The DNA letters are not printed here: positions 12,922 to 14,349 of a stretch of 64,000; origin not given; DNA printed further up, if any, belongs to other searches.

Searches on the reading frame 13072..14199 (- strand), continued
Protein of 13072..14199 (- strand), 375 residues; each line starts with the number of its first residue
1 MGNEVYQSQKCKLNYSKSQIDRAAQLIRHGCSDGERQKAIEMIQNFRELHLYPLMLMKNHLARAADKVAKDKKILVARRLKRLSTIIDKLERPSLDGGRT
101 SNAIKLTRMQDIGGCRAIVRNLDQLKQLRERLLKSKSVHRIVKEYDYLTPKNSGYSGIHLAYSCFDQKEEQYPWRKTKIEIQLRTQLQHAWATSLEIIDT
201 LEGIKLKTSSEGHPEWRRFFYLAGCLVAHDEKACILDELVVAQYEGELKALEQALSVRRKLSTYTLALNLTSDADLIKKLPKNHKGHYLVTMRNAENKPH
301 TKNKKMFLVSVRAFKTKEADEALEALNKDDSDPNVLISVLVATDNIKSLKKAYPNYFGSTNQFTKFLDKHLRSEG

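Call 52: find_encoding_contigs(protein=window:13072-14199:-, flank=4000, max_places=8)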
Protein window:13072-14199:- (375 aa): 8 contigs read that carry it; 6 places shown.
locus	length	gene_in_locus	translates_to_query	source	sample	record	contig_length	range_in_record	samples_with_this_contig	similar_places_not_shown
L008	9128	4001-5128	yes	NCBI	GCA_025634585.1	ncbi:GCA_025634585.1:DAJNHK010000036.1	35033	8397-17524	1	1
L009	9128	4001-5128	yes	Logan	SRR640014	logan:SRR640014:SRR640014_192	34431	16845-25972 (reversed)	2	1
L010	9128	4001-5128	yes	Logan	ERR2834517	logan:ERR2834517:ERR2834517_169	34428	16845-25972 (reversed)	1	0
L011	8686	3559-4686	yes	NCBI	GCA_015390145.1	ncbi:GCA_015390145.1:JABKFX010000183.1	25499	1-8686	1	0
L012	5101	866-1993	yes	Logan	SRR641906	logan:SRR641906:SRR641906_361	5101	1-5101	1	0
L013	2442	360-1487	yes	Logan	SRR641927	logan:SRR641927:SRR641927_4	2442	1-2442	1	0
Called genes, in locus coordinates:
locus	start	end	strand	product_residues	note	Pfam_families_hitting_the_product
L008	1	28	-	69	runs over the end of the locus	-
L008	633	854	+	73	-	-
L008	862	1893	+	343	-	PF00589:Phage_integrase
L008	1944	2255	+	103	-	-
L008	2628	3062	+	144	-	PF16786:RecA_dep_nuc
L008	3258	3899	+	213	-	-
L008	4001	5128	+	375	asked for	PF04607:RelA_SpoT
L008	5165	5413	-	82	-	-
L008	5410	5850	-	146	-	-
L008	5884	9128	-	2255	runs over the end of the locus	PF02384:N6_Mtase (weak), PF07669:Eco57I (weak), PF00176:SNF2-rel_dom (faint), PF04851:ResIII (faint), PF28555:Helicase_dom (weak), PF00271:Helicase_C (weak)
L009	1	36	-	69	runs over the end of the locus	-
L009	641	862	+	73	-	-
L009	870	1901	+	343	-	PF00589:Phage_integrase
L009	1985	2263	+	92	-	-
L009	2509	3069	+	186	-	PF16786:RecA_dep_nuc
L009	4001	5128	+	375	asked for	PF04607:RelA_SpoT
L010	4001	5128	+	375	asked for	PF04607:RelA_SpoT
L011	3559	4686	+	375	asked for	PF04607:RelA_SpoT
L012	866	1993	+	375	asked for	PF04607:RelA_SpoT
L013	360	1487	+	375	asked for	PF04607:RelA_SpoT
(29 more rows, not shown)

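Call 58: predict_structure(alignment_id=A3)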
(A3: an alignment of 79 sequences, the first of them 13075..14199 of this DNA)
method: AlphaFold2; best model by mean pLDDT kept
length: 375 residues; sequences in the alignment: 79
mean_pLDDT: 85.9   pTM: 0.85
mean pLDDT of the five models: 85.9, 85.5, 82.2, 81.6, 80.6
residues with pLDDT >= 90: 194; 70-90: 148; 50-70: 21; < 50: 12
segments of 3 or more residues with pLDDT < 50: 1-5, 300-303
pLDDT, mean of each block of 10 residues (from residue 1): 51 90 92 92 93 91 88 83 89 75 85 92 95 91 94 93 83 86 95 92 85 94 97 96 97 94 78 71 83 69 67 88 91 87 77 74 92 62
secondary structure, 60 per line:
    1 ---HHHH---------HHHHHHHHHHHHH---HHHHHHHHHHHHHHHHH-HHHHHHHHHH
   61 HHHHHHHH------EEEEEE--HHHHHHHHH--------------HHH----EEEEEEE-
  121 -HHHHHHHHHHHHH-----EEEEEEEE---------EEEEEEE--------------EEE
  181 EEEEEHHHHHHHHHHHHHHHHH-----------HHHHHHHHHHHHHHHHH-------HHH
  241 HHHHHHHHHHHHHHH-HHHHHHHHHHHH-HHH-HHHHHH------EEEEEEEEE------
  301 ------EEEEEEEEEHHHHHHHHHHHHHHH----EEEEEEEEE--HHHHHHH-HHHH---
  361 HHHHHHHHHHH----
elements in order: H4-7 H17-29 H33-49 H51-68 E75-80 H83-91 E113-119 H122-134 E140-147 E157-163 E178-185 H186-202 H214-230 H238-255 H257-268 H274-279 E286-294 E307-315 H316-330 E335-343 H346-352 H354-357 H361-371

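Call 60: fold_search(model_id=the predicted structure, library=pdb)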
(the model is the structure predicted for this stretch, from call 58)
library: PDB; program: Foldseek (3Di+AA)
matches with E <= 10: 174; with E <= 0.001: 43
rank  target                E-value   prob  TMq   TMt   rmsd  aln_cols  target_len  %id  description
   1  9erv_A                3.2e-42  1.00  0.68  0.74  10.2       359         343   71  Structure of Salmonella CapRel bound to Bas11 Gp54 (released 2024-11-06)
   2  7ztb_B                2.5e-41  1.00  0.69  0.75   9.5       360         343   70  Structure of the Salmonella tRNA pyrophosphokinase CapRel (released 2022-11-23)
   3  7ztb_A                1.1e-40  1.00  0.68  0.74   9.1       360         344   70  Structure of the Salmonella tRNA pyrophosphokinase CapRel (released 2022-11-23)
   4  6ewz_A                3.5e-08  1.00  0.36  0.62   5.2       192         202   24  Crystal structure of RelP (SAS2) from Staphylococcus aureus bound to AMPCPP and GTP in the pre-catalytic state (released 2018-01-24)
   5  6fgx_A                4.1e-08  1.00  0.36  0.63   5.2       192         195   23  Crystal structure of the small alarmone synthethase 2 from Staphylococcus aureus bound to AMPCPP (released 2018-02-07)
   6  6fgj_A                5.5e-08  1.00  0.36  0.64   5.3       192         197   24  Crystal structure of the small alarmone synthethase 2 from Staphylococcus aureus (released 2018-02-07)
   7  6fgj_B                8.8e-08  1.00  0.34  0.60   5.5       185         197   25  Crystal structure of the small alarmone synthethase 2 from Staphylococcus aureus (released 2018-02-07)
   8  6ex0_B                1.1e-07  1.00  0.35  0.61   5.3       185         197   25  Crystal structure of RelP (SAS2) from Staphylococcus aureus bound to pppGpp in the post-catalytic state (released 2018-01-24)
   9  6fgx_B                1.1e-07  1.00  0.34  0.61   5.2       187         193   24  Crystal structure of the small alarmone synthethase 2 from Staphylococcus aureus bound to AMPCPP (released 2018-02-07)
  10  6ex0_A                1.1e-07  1.00  0.35  0.62   5.3       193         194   23  Crystal structure of RelP (SAS2) from Staphylococcus aureus bound to pppGpp in the post-catalytic state (released 2018-01-24)
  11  6ewz_B                1.1e-07  1.00  0.34  0.58   6.0       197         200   23  Crystal structure of RelP (SAS2) from Staphylococcus aureus bound to AMPCPP and GTP in the pre-catalytic state (released 2018-01-24)
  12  3l9d_A                1.3e-07  1.00  0.36  0.65   8.6       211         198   22  The Crystal Structure of smu.1046c from Streptococcus mutans UA159 (released 2011-01-12)
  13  5dec_D                1.3e-07  1.00  0.37  0.68   4.1       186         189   20  Crystal structure of the small alarmone synthetase 1 from Bacillus subtilis (released 2015-10-28)
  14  5ded_E                1.7e-07  1.00  0.37  0.68   4.0       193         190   21  Crystal structure of the small alarmone synthethase 1 from Bacillus subtilis bound to its product pppGpp (released 2015-10-28)
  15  3l9d_B                1.9e-07  1.00  0.36  0.65   8.1       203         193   25  The Crystal Structure of smu.1046c from Streptococcus mutans UA159 (released 2011-01-12)
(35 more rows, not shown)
